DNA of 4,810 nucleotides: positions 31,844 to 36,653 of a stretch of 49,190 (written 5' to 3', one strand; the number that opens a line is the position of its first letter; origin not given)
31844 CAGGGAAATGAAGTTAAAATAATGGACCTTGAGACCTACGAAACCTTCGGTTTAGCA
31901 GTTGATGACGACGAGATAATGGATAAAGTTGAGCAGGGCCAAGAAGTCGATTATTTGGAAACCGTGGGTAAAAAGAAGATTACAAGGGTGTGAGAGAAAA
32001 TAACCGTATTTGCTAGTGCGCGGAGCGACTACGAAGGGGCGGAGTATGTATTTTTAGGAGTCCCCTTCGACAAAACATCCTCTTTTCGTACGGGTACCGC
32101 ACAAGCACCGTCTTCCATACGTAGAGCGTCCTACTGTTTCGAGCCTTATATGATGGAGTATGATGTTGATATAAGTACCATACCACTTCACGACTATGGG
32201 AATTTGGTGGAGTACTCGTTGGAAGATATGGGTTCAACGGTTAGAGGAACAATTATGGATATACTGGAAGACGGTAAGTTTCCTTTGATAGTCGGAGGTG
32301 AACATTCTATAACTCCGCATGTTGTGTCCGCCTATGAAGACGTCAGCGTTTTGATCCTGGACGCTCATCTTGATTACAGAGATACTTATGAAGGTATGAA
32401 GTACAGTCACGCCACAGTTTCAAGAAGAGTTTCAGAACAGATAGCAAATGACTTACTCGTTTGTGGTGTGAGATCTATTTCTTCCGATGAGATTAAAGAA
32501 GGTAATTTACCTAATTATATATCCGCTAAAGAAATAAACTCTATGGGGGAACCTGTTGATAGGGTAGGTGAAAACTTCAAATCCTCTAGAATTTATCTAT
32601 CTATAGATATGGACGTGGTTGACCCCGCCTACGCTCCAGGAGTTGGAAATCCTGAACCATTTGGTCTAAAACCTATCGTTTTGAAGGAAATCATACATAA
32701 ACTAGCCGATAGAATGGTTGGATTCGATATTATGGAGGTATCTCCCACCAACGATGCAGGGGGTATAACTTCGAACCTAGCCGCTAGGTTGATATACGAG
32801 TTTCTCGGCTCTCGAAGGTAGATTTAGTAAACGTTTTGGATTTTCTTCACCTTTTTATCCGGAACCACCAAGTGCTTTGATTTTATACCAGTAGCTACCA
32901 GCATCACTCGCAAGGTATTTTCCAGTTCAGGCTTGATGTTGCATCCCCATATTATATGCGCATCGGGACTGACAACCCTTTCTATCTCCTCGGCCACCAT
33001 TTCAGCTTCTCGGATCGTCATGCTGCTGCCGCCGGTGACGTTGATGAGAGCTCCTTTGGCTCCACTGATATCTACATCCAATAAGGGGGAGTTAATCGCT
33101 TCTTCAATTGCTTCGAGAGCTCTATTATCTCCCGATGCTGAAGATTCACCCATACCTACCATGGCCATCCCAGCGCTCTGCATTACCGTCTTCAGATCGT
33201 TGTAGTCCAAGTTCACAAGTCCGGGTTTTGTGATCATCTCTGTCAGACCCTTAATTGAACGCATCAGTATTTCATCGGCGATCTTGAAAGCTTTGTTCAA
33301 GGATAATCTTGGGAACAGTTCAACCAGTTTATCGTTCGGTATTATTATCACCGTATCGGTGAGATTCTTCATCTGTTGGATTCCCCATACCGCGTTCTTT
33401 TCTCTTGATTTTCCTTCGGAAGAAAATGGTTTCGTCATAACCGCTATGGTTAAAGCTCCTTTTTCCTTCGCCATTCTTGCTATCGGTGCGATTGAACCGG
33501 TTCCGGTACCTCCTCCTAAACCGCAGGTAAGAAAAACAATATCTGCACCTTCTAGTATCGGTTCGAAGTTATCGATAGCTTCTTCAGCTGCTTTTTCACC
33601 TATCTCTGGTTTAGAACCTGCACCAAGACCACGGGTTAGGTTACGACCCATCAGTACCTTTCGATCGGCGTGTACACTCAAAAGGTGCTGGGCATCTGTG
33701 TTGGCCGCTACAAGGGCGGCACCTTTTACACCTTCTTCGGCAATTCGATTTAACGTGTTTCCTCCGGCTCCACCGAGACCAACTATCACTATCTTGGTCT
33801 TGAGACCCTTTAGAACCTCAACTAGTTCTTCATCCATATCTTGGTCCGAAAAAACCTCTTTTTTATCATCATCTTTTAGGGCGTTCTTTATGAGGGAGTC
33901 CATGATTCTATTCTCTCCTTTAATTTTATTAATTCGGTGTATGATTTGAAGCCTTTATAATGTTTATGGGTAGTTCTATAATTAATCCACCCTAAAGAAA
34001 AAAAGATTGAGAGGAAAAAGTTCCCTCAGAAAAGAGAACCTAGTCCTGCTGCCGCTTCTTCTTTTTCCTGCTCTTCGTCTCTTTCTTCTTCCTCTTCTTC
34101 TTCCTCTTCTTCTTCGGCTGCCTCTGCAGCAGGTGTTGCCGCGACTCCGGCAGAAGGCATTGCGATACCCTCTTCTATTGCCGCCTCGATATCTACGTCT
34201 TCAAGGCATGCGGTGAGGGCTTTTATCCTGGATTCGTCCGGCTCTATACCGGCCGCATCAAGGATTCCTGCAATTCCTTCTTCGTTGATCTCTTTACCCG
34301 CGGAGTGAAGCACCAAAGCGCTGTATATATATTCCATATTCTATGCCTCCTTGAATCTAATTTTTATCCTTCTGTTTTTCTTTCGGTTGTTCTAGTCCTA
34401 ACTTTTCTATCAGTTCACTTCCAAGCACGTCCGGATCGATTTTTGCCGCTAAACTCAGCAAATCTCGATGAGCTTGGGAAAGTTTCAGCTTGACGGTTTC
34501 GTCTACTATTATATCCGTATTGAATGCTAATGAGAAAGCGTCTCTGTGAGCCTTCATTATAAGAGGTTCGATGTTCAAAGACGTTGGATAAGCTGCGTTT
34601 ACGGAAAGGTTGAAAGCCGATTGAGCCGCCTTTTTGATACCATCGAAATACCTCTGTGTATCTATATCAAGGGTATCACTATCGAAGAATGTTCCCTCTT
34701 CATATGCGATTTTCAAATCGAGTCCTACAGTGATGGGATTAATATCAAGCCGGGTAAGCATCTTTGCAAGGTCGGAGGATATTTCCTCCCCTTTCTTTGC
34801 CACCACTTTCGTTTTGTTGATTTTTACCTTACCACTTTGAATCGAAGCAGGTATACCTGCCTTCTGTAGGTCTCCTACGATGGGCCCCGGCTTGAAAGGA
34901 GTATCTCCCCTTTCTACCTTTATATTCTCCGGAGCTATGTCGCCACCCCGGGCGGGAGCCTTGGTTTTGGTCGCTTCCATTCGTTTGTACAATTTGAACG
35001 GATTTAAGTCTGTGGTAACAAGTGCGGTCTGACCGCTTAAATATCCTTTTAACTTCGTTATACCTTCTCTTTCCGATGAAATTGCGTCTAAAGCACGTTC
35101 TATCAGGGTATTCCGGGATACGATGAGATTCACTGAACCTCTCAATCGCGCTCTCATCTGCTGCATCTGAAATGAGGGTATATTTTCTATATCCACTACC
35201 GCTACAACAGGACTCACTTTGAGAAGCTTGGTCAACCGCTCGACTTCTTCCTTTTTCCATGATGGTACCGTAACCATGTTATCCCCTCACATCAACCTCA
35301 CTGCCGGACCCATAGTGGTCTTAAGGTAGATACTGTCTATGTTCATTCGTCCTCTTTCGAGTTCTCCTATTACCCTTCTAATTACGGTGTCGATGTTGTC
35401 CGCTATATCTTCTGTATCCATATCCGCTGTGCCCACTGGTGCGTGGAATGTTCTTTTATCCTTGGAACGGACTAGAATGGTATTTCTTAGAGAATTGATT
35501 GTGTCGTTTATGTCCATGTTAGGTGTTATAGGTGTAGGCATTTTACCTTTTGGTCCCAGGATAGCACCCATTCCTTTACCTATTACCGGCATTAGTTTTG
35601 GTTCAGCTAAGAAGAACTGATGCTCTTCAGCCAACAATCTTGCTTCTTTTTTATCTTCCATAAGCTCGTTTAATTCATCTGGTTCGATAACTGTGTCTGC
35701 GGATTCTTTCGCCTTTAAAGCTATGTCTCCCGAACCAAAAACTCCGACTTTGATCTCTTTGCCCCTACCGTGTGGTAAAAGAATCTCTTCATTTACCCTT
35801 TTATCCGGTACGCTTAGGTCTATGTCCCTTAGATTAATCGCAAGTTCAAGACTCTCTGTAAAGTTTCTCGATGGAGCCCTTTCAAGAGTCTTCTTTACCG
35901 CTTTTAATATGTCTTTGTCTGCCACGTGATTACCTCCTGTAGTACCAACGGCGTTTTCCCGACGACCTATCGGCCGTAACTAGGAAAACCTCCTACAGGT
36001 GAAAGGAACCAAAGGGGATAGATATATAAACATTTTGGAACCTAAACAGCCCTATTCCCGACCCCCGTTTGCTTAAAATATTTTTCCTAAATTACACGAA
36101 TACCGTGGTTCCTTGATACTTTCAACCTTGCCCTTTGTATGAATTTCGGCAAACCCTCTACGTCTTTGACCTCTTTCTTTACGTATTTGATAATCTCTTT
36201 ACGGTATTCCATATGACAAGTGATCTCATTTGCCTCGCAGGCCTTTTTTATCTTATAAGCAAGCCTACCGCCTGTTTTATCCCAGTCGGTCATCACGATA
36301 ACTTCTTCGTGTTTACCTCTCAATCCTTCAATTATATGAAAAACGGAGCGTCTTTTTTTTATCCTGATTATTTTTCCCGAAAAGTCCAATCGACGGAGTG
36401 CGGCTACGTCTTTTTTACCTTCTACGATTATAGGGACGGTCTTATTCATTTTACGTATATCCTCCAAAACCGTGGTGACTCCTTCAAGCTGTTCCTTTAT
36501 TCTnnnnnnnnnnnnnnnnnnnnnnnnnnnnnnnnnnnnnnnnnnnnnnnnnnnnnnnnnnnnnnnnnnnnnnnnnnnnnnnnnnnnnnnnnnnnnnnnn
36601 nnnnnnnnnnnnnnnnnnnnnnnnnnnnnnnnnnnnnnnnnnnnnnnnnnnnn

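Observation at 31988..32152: aIF5A and agmatinase share one reading frame, split by a single TGA, and agmatinase has no canonical start codon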

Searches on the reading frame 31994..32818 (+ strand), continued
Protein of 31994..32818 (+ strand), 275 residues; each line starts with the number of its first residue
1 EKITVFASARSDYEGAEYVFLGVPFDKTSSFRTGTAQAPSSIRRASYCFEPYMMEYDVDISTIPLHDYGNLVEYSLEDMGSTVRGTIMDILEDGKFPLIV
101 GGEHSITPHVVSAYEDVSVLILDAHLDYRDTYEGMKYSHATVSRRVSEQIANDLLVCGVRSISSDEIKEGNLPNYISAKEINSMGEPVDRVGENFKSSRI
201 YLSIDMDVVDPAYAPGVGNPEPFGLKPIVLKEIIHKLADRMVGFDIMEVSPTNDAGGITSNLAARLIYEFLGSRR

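Call 19: find_encoding_contigs(protein=P0002, flank=3000, max_places=3)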
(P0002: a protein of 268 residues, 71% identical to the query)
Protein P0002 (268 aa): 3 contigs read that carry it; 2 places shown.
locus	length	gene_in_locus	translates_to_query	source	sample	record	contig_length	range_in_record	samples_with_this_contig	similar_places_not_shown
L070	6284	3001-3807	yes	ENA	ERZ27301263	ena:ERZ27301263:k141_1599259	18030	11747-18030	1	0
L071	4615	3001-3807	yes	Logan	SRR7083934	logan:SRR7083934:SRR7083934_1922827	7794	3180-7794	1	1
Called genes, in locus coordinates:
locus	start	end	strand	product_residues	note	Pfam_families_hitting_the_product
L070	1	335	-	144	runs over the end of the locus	PF02996:Prefoldin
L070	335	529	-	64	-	PF01775:Ribosomal_L18A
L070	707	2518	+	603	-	PF08439:Peptidase_M3_N, PF01432:Peptidase_M3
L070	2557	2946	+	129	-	PF21485:IF5A-like_N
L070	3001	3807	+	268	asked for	PF00491:Arginase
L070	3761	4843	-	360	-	PF00091:Tubulin, PF12327:FtsZ_C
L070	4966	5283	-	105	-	PF00428:Ribosomal_60s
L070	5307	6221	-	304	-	PF00466:Ribosomal_L10, PF17777:RL10P_insert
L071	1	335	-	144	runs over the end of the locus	PF02996:Prefoldin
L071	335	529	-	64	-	PF01775:Ribosomal_L18A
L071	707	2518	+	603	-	PF08439:Peptidase_M3_N, PF01432:Peptidase_M3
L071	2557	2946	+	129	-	PF21485:IF5A-like_N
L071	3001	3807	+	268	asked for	PF00491:Arginase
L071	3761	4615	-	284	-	?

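Call 20: find_encoding_contigs(protein=P0008, flank=3000, max_places=3)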
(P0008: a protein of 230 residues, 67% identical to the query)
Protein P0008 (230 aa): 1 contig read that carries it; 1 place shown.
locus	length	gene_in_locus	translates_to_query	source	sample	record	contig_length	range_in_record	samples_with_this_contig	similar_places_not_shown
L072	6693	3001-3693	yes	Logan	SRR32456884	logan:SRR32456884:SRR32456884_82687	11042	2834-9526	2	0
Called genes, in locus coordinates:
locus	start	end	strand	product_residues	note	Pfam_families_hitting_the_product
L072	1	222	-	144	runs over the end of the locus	PF02996:Prefoldin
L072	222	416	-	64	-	PF01775:Ribosomal_L18A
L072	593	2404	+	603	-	PF08439:Peptidase_M3_N, PF01432:Peptidase_M3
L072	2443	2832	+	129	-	PF21485:IF5A-like_N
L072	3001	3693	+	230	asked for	PF00491:Arginase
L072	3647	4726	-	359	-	PF00091:Tubulin, PF12327:FtsZ_C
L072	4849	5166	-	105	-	PF00428:Ribosomal_60s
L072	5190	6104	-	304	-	PF00466:Ribosomal_L10, PF17777:RL10P_insert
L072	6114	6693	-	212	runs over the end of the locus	PF00687:Ribosomal_L1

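Call 28: find_related_loci(query=window:31994-32818:+, collection=metagenome_contigs, flank=1500)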
Query window:31994-32818:+ (275 aa) in metagenome_contigs; peptide patterns used: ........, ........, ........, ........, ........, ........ (x = any residue, [..] = any of these).
180 stretches matched a pattern; 62 encode a relative of the query (tblastn E <= 1e-3); 62 distinct loci.
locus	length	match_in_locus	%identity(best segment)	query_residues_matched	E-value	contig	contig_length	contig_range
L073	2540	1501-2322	74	1-274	8e-142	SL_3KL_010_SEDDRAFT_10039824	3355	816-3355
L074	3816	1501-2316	65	2-275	7e-115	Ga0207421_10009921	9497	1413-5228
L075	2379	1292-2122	53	6-275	4e-94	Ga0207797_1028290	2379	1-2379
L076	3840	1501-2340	52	6-274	9e-88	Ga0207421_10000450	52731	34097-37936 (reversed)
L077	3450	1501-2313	50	6-273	1e-87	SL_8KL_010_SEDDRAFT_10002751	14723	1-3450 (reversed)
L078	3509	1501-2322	49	4-274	4e-86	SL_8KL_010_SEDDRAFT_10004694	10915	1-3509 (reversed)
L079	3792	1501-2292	53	4-274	1e-85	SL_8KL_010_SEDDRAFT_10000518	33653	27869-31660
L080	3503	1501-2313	49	6-273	5e-84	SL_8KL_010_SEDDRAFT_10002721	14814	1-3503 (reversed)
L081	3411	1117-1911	40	6-271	1e-57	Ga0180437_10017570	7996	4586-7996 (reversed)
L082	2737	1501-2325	38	6-269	1e-57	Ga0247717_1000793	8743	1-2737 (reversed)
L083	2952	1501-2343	44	6-272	1e-56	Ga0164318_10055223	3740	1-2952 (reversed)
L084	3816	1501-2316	39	6-269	3e-55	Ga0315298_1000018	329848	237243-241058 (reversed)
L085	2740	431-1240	39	14-270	1e-51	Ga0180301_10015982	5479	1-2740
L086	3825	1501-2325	38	5-271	2e-51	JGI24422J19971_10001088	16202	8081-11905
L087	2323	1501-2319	37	5-269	9e-50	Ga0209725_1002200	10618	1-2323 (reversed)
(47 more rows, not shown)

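Call 29: list_cluster_members(proteins=[P0013, P0004, P0002, P0008, P0001])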
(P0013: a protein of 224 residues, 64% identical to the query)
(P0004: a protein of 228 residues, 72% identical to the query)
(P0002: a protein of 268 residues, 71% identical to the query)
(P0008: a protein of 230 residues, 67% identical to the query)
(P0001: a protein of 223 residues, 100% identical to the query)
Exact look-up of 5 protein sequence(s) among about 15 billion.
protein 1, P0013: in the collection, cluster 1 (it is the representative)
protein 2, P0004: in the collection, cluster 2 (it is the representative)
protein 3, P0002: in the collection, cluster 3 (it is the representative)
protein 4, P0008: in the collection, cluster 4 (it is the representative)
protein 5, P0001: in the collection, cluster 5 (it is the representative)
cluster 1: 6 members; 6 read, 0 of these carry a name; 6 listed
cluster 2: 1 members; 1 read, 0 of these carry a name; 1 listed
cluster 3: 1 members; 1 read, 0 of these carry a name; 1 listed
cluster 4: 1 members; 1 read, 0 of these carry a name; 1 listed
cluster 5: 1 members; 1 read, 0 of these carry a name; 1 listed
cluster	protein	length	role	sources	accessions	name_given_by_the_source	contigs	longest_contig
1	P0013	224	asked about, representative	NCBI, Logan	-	-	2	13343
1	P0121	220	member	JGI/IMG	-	-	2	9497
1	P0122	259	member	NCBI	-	-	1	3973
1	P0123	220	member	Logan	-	-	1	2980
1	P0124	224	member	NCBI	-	-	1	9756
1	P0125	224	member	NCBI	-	-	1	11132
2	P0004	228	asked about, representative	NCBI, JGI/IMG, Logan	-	-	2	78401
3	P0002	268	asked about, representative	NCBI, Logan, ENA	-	-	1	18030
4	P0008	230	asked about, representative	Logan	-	-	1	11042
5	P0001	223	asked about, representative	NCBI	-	-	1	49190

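Call 33: find_encoding_contigs(protein=P0122, flank=1500, max_places=3)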
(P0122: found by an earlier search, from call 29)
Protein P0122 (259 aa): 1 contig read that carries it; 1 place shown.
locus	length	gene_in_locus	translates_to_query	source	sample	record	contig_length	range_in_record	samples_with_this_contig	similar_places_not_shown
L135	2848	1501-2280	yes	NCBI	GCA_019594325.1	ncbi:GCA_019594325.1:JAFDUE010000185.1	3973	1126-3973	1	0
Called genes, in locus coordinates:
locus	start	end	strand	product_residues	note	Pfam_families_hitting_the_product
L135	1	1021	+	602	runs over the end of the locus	PF08439:Peptidase_M3_N, PF01432:Peptidase_M3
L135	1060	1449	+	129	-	PF21485:IF5A-like_N, PF01287:eIF-5a (weak)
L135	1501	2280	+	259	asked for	PF00491:Arginase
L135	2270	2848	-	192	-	?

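Call 34: find_encoding_contigs(protein=P0125, flank=1500, max_places=3)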
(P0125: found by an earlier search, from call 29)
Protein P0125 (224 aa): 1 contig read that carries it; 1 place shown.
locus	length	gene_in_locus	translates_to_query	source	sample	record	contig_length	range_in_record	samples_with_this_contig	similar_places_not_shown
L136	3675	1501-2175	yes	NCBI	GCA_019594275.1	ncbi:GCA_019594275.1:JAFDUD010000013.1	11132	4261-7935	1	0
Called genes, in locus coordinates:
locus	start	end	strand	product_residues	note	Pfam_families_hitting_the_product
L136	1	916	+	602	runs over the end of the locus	PF08439:Peptidase_M3_N, PF01432:Peptidase_M3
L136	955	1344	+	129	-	PF21485:IF5A-like_N, PF01287:eIF-5a (faint)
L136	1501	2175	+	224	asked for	PF00491:Arginase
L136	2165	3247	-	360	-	PF00091:Tubulin, PF12327:FtsZ_C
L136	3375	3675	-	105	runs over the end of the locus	PF00428:Ribosomal_60s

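Call 35: find_encoding_contigs(protein=P0013, flank=1500, max_places=4)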
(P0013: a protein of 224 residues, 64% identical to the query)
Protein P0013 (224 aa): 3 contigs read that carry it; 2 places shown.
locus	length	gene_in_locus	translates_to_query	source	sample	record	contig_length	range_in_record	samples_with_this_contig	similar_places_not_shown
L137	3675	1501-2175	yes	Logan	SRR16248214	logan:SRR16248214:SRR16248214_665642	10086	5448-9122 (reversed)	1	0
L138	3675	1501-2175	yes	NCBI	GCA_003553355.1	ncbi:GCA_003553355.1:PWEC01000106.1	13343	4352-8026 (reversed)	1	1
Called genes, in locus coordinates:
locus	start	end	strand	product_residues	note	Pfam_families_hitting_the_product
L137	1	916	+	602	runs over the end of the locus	PF08439:Peptidase_M3_N, PF01432:Peptidase_M3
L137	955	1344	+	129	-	PF21485:IF5A-like_N, PF01287:eIF-5a (faint)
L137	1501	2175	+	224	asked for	PF00491:Arginase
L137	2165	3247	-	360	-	PF00091:Tubulin, PF12327:FtsZ_C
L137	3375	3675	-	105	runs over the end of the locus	PF00428:Ribosomal_60s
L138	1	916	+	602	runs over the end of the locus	PF08439:Peptidase_M3_N, PF01432:Peptidase_M3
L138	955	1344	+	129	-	PF21485:IF5A-like_N, PF01287:eIF-5a (weak)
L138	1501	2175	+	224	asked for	PF00491:Arginase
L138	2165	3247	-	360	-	PF00091:Tubulin, PF12327:FtsZ_C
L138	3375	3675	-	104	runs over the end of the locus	PF00428:Ribosomal_60s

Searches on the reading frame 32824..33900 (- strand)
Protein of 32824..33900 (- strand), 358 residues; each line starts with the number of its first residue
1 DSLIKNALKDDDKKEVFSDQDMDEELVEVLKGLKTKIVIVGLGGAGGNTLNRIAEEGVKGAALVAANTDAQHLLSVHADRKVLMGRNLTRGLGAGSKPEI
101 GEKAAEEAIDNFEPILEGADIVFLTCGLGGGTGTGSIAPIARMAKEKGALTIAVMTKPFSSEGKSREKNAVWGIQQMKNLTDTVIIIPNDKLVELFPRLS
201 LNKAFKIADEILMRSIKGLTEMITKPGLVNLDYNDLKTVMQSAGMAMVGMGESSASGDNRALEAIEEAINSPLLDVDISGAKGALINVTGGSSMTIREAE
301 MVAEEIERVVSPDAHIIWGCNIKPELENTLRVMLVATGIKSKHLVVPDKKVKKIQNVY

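Call 56: search_protein_families(library=pfam, proteins=[window:32824-33900:-])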
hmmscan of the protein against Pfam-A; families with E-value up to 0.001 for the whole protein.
window:32824-33900:- (358 aa): 2 families
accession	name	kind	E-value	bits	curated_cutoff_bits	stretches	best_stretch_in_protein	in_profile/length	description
PF00091.31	Tubulin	-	3e-43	148.8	33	1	36-195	1-188/190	Tubulin/FtsZ family, GTPase domain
PF12327.13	FtsZ_C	-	5.7e-35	119.9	27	1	244-340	1-95/95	FtsZ family, C-terminal domain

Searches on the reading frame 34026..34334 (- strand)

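Call 56: search_protein_families(library=pfam, proteins=[window:34026-34334:-])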
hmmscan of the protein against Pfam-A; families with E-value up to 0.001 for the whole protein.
window:34026-34334:- (102 aa): 1 family
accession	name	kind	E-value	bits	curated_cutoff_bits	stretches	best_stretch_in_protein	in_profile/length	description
PF00428.24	Ribosomal_60s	-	5.9e-13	49.6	28.1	1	15-102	1-88/88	60s Acidic ribosomal protein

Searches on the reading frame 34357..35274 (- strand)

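Call 56: search_protein_families(library=pfam, proteins=[window:34357-35274:-])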
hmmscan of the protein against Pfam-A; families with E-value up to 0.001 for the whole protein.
window:34357-35274:- (305 aa): 2 families
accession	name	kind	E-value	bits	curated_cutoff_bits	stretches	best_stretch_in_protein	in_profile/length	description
PF00466.25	Ribosomal_L10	-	1.4e-23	83.3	22.8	1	4-102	3-98/100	Ribosomal protein L10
PF17777.6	RL10P_insert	-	3.8e-17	62.4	29.1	1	108-178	1-71/71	Insertion domain in 60S ribosomal protein L10P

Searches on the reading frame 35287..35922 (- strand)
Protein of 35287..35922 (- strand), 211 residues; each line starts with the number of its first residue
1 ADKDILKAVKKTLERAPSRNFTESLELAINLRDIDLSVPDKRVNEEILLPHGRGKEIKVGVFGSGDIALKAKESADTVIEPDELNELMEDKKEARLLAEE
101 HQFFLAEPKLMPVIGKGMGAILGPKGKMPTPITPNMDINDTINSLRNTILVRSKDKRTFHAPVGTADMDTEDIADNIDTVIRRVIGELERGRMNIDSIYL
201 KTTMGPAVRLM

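Call 56: search_protein_families(library=pfam, proteins=[window:35287-35922:-])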
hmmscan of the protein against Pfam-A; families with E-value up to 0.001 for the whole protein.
window:35287-35922:- (211 aa): 1 family
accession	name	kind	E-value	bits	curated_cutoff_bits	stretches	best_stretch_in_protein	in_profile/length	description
PF00687.26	Ribosomal_L1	-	1.9e-54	184.7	32.2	1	17-206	5-198/198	Ribosomal protein L1p/L10e family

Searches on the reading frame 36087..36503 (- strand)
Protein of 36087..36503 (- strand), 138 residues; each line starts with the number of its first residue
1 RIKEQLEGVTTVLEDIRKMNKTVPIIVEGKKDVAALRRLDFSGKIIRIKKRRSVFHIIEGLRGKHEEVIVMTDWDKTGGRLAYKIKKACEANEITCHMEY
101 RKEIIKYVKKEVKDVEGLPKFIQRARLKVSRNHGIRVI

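Call 56: search_protein_families(library=pfam, proteins=[window:36087-36503:-])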
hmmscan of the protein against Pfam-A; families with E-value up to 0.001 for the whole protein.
window:36087-36503:- (138 aa): 2 families
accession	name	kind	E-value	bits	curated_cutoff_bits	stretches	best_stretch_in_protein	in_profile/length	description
PF01751.28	Toprim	-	7.6e-09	36.1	23.1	1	25-102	3-91/96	Toprim domain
PF13662.12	Toprim_4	-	1.8e-06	28.5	25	1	25-96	4-81/85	Toprim domain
